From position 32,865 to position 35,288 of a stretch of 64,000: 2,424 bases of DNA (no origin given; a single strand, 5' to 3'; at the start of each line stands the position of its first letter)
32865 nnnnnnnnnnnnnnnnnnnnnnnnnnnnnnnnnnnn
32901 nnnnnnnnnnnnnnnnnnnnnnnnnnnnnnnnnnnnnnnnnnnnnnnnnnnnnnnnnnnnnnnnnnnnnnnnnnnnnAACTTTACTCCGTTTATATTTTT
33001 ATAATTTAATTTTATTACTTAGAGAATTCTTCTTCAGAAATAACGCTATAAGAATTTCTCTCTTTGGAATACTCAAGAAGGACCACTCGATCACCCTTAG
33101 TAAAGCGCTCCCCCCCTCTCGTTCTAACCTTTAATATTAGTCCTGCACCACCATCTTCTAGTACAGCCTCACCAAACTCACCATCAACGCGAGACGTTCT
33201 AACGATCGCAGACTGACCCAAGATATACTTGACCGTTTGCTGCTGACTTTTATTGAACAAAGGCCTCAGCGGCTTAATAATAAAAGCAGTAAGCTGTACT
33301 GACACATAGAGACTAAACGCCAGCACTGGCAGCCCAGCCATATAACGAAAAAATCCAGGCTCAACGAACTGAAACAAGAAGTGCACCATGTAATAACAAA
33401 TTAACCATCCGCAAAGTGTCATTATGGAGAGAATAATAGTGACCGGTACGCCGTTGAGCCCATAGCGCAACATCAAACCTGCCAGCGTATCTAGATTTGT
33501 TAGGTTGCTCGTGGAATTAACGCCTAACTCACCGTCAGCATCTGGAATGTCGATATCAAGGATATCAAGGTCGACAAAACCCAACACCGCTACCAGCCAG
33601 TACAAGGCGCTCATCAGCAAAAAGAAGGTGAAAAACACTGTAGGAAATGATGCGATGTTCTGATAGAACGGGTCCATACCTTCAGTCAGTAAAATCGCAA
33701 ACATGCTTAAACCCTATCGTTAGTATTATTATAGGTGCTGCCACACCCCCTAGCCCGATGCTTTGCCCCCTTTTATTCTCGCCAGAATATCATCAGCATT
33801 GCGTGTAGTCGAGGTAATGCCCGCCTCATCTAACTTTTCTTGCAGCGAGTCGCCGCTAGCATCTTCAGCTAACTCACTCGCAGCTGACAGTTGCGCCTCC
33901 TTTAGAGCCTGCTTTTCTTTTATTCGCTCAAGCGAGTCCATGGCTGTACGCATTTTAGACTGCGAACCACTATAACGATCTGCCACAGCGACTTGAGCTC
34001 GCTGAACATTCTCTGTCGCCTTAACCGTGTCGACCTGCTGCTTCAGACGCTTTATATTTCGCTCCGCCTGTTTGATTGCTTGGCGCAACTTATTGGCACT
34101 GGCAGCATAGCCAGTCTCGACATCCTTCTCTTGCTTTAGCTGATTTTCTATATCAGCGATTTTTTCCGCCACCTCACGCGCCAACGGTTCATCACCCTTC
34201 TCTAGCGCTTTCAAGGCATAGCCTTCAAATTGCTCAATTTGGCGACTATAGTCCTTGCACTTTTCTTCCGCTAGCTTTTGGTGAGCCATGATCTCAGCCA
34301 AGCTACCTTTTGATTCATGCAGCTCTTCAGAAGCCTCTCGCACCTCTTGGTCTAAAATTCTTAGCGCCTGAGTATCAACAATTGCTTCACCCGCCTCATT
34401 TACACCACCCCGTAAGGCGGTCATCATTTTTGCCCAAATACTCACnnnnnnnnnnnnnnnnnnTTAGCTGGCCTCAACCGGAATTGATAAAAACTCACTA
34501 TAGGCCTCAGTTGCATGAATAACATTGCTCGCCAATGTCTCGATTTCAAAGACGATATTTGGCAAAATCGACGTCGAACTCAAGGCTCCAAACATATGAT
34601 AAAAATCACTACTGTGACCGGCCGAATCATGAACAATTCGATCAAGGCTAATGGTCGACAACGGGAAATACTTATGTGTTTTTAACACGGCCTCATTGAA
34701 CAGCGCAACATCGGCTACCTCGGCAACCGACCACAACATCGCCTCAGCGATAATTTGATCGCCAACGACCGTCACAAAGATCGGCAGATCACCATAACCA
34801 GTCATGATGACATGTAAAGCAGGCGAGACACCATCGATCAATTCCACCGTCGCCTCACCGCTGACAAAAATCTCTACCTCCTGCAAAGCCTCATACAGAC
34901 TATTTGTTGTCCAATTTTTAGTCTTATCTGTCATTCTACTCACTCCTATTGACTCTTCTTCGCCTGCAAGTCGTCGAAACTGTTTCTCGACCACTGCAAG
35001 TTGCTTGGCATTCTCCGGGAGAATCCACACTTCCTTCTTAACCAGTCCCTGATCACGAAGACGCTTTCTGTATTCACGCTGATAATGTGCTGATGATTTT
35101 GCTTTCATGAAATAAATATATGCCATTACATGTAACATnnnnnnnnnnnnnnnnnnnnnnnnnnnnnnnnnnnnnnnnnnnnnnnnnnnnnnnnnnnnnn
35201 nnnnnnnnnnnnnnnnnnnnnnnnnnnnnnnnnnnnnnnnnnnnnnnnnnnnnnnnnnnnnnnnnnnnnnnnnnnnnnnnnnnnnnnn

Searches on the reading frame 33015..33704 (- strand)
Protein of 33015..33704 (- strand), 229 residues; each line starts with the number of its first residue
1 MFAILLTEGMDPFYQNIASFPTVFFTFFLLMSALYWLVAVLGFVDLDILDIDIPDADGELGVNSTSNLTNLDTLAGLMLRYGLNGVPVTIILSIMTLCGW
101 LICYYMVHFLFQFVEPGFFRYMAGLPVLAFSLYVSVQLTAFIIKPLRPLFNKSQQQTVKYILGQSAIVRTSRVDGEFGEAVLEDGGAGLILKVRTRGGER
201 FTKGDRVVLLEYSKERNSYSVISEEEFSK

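Call 6: search_protein_families(library=padloc, proteins=[window:33015-33704:-], max_evalue=0.01)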
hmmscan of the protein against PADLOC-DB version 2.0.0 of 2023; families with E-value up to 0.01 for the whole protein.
window:33015-33704:- (229 aa): 0 families

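Call 7: search_protein_families(library=pfam, proteins=[window:33015-33704:-], max_evalue=0.01)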
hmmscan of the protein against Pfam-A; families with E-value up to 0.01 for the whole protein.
window:33015-33704:- (229 aa): 0 families

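Call 18: search_protein_families(library=pfam, proteins=[window:33015-33704:-], max_evalue=10)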
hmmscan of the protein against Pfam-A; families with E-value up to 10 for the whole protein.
window:33015-33704:- (229 aa): 2 families
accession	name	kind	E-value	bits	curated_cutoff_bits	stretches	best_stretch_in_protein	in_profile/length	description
PF21001.2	YqiJ_N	-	0.061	13.9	23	1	24-132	7-112/116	Inner membrane protein YqiJ, N-terminal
PF09335.16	VTT_dom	-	8.1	7.4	33.9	1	74-113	9-45/123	VTT domain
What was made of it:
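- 33015..33704 (-): YqiJ/NfeD-like membrane protein gene (229 aa: TM segments plus a C-terminal beta domain). BacC equivalent. Weak YqiJ_N match, E 0.061 (call 18).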

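Call 20: search_protein_families(library=ncbifam, proteins=[window:33015-33704:-], max_evalue=1)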
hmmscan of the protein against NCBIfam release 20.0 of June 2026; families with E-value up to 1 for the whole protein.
window:33015-33704:- (229 aa): 1 family
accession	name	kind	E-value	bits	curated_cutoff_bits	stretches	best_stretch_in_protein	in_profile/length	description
NF001532.0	PRK00364.2-3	equivalog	0.13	12.3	130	1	162-226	19-88/94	co-chaperone GroES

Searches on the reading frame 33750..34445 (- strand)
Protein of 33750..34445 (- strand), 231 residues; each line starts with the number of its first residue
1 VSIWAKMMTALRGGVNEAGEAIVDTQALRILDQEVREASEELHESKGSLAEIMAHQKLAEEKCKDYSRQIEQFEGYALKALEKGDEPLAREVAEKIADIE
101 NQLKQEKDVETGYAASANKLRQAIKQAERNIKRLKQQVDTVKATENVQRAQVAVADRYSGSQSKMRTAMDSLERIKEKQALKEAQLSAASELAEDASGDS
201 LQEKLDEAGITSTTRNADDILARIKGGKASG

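Call 6: search_protein_families(library=padloc, proteins=[window:33750-34445:-], max_evalue=0.01)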
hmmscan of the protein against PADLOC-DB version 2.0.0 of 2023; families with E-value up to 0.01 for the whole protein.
window:33750-34445:- (231 aa): 7 families
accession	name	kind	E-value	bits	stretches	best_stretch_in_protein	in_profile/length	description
PDLC00582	JetC3|JetC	-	0.0012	14.7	1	31-197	370-541/1472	DUF3584 domain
PDLC00550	JetC2|JetC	-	0.0013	14.6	1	26-205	320-490/1355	DUF3584 domain; MukB-like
PDLC00518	JetC1|JetC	-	0.0017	14.2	1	20-195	299-469/1112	DUF3584 domain; MukB-like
PDLC00551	JetC2|JetC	-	0.0023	13.8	1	29-195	809-974/1365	DUF3584 domain; MukB-like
PDLC03865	LmuB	-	0.0025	14.1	1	32-207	579-744/1007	-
PDLC00581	JetC3|JetC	-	0.0043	12.9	1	32-188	785-943/1473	DUF3584 domain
PDLC00580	JetC3|JetC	-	0.0067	12.7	1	31-210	660-844/1068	DUF3584 domain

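Call 7: search_protein_families(library=pfam, proteins=[window:33750-34445:-], max_evalue=0.01)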
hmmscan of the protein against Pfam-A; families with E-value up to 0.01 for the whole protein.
window:33750-34445:- (231 aa): 2 families
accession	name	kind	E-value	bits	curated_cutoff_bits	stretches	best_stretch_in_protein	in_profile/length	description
PF04012.17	PspA_IM30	-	1.2e-48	166.1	33.9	1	2-227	1-217/220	PspA/IM30 family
PF17649.6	VPS38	-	0.0029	17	25.2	1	89-182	191-290/424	Vacuolar protein sorting 38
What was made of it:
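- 33750..34445 (-): PspA/IM30 (ESCRT-III superfamily) gene, 231 aa. BacB/YjfJ-like. PF04012, E 1.2e-48 (call 7).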

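Call 20: search_protein_families(library=ncbifam, proteins=[window:33750-34445:-], max_evalue=1)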
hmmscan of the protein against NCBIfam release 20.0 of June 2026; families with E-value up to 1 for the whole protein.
window:33750-34445:- (231 aa): 7 families
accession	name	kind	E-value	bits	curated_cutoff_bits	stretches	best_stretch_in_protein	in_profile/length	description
TIGR02977.1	phageshock_pspA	equivalog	0.00045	20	242.95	1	35-207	33-199/219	phage shock protein PspA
TIGR00996.1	Mtu_fam_mce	paralog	0.014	14.6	140.5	1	87-176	178-268/291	MCE family protein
NF052441.1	TransRegRv0792c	equivalog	0.029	13.6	400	1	65-161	121-222/260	Rv0792c family HTH-type transcriptional regulator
TIGR02253.1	CTE7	subfamily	0.45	10.2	169.75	1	117-183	17-83/221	TIGR02253 family HAD-type hydrolase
NF003316.0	PRK04325.1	equivalog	0.51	10.6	80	0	90-144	5-59/74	hypothetical protein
NF006543.0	PRK09039.1-2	equivalog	0.8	9.4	305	1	79-187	47-155/350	peptidoglycan -binding protein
NF045487.1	ASRP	equivalog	0.81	8.2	300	1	94-203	135-242/593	archaea-specific SMC-related protein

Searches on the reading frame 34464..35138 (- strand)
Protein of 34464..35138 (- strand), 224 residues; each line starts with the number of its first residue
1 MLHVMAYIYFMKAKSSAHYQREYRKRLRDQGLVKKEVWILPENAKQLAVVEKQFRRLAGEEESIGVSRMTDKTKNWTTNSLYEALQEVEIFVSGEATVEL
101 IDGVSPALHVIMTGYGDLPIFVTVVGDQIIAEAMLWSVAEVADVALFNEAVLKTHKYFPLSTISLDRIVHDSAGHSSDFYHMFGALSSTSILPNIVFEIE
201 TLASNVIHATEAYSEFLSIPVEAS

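Call 6: search_protein_families(library=padloc, proteins=[window:34464-35138:-], max_evalue=0.01)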
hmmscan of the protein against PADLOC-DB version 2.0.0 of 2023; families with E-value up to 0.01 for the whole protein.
window:34464-35138:- (224 aa): 0 families

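Call 7: search_protein_families(library=pfam, proteins=[window:34464-35138:-], max_evalue=0.01)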
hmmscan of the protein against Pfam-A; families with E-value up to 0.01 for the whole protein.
window:34464-35138:- (224 aa): 1 family
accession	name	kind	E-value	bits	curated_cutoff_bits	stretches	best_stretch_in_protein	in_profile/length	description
PF09938.14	DUF2170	-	9.9e-48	161.8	27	1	75-217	1-137/137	Uncharacterized protein conserved in bacteria (DUF2170)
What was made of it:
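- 34464..35138 (-): DUF2170 / BacA-like (CesT/Tir-like chaperone fold) gene. The true start is probably the in-frame ATG at 35108. PF09938, E 9.9e-48 (call 7).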

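Call 20: search_protein_families(library=ncbifam, proteins=[window:34464-35138:-], max_evalue=1)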
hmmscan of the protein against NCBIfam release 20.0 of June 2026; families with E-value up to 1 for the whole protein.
window:34464-35138:- (224 aa): 4 families
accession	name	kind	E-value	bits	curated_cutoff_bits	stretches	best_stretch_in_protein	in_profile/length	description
NF050185.1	BflmRegBacAPseudo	equivalog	1.3e-91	305.6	300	1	11-218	1-203/206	biofilm formation regulator BacA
NF041430.1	UrfF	equivalog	0.0042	17.1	100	1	13-61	14-62/68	plasmid repression protein F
NF049902.1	FTL_1293_fam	exception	0.045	13.9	170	1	22-61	41-83/150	FTL_1293 family small RNA FtrC-regulated protein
NF040976.1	RepC_IncLM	exception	0.14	12.2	80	1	13-49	9-43/75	IncL/M type plasmid replication protein RepC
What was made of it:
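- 34464..35138 (-): NCBIfam NF050185 BacA, 305.6 bits against a cut-off of 300 (call 20).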
